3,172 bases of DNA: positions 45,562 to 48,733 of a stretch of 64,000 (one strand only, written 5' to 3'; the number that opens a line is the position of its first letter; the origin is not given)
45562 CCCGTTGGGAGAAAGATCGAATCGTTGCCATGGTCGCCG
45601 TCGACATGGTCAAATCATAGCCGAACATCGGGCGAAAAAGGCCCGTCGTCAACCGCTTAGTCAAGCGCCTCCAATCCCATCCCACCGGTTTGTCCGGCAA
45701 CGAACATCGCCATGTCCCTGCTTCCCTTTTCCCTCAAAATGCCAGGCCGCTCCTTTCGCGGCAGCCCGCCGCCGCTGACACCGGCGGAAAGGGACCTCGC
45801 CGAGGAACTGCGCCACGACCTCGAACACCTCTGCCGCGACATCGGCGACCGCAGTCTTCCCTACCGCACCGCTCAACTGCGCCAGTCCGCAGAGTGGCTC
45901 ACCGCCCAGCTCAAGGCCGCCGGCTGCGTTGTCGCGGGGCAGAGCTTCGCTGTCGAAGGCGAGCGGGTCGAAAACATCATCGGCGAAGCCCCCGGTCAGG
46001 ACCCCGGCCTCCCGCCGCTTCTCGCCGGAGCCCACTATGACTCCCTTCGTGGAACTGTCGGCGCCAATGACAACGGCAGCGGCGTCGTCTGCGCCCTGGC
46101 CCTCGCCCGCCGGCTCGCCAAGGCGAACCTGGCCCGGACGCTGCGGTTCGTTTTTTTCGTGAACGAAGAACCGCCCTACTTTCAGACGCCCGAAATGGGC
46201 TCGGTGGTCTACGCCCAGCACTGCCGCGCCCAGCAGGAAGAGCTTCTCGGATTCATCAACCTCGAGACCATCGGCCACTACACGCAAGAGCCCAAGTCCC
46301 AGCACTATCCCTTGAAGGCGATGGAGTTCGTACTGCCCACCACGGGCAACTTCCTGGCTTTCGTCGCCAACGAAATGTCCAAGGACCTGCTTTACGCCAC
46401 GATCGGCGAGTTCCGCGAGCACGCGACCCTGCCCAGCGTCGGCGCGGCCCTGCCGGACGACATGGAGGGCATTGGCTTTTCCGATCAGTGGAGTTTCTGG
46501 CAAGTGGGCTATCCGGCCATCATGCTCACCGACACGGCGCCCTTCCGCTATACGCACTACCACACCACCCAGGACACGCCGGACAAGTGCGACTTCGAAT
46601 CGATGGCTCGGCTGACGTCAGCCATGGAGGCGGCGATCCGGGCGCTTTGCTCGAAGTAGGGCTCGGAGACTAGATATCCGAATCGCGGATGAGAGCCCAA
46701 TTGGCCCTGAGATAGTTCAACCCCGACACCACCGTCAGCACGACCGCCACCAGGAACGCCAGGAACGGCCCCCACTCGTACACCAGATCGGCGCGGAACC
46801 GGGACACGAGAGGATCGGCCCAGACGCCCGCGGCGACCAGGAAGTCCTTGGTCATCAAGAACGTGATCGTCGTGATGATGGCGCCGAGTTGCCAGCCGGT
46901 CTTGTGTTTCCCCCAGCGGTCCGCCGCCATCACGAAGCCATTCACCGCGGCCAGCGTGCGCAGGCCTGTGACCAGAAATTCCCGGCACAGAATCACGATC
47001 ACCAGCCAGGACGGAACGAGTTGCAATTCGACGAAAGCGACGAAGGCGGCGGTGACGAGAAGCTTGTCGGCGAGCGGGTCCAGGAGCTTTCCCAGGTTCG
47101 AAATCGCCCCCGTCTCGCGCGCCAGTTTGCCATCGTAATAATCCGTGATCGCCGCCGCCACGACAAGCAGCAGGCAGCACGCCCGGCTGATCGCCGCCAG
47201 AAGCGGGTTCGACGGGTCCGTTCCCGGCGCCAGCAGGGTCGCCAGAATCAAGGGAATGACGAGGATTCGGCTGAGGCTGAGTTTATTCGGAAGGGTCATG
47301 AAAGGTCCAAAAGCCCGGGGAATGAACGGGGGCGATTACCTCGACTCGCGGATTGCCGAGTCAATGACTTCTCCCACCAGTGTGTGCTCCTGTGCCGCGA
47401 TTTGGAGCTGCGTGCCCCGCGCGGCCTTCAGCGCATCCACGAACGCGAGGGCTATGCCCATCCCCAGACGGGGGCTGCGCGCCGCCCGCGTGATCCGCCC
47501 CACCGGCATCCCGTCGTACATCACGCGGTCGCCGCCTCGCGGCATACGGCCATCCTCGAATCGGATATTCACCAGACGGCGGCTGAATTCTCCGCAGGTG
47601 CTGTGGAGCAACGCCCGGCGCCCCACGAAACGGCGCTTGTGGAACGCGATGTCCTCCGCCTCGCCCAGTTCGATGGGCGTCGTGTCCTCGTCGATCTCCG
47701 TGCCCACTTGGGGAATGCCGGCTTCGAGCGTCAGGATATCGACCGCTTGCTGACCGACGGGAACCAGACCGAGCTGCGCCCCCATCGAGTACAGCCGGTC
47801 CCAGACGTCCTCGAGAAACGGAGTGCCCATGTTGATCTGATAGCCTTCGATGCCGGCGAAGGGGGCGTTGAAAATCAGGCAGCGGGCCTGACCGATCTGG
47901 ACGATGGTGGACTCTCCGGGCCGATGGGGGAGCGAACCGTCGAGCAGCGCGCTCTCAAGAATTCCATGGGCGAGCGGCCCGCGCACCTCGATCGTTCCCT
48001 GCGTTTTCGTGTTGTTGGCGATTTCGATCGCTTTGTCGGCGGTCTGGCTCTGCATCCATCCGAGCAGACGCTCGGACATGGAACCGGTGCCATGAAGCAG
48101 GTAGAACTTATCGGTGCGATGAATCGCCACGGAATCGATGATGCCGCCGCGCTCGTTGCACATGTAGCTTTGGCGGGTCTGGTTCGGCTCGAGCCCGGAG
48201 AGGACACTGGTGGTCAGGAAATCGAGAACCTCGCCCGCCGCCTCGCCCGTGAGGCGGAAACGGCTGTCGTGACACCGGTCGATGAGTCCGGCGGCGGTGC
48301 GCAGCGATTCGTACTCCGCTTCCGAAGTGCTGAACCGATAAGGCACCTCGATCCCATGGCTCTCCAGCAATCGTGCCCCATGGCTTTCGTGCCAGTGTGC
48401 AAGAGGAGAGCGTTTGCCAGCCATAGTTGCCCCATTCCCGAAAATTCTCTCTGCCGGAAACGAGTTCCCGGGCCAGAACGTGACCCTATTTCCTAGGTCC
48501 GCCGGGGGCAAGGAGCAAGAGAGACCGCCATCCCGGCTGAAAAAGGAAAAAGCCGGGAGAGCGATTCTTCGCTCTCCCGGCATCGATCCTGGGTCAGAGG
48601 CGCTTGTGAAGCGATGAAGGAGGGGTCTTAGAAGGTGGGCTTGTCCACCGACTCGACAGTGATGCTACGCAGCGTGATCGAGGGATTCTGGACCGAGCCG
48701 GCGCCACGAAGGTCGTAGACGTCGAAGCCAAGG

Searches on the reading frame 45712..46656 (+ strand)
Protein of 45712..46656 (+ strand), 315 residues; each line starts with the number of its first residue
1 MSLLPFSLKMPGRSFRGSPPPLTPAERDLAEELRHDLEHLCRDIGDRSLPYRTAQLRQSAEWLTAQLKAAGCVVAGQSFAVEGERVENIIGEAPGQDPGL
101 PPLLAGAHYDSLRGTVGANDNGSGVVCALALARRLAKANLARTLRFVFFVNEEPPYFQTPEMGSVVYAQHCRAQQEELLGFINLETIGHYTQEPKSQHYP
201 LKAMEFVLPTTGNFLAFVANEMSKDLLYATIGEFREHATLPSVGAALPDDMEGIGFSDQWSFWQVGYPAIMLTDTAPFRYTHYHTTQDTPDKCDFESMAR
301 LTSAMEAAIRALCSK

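Call 21: search_protein_families(library=pfam, proteins=[window:45712-46656:+], max_evalue=0.001)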
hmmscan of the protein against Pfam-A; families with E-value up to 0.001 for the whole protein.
window:45712-46656:+ (315 aa): 3 families
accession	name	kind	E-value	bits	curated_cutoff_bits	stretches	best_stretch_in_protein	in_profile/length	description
PF04389.22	Peptidase_M28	-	8.2e-27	94.6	21.3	1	88-306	1-190/193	Peptidase family M28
PF16254.10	DUF4910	-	0.00018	20.9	26.6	0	118-149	83-115/247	Domain of unknown function (DUF4910)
PF01546.33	Peptidase_M20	-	0.00025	21.4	24.6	1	116-175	31-86/206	Peptidase family M20/M25/M40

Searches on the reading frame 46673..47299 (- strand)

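Call 9: search_protein_families(library=pfam, proteins=[window:46673-47299:-], max_evalue=0.001)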
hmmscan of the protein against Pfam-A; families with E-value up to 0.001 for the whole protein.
window:46673-47299:- (209 aa): 1 family
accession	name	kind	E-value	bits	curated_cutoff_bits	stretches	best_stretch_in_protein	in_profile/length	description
PF01066.26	CDP-OH_P_transf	-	3.1e-37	128.7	22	1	1-153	1-141/152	CDP-alcohol phosphatidyltransferase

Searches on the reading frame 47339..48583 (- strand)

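Call 9: search_protein_families(library=pfam, proteins=[window:47339-48583:-], max_evalue=0.001)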
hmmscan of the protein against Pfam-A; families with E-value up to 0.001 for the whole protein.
window:47339-48583:- (415 aa): 2 families
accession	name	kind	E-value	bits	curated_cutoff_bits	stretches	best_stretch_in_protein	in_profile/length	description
PF01571.26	GCV_T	-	2.4e-53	181.5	25.6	1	61-307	1-251/255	Aminomethyltransferase folate-binding domain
PF08669.17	GCV_T_C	-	3.8e-14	52.8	25.9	1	335-404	1-71/80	Glycine cleavage T-protein C-terminal barrel domain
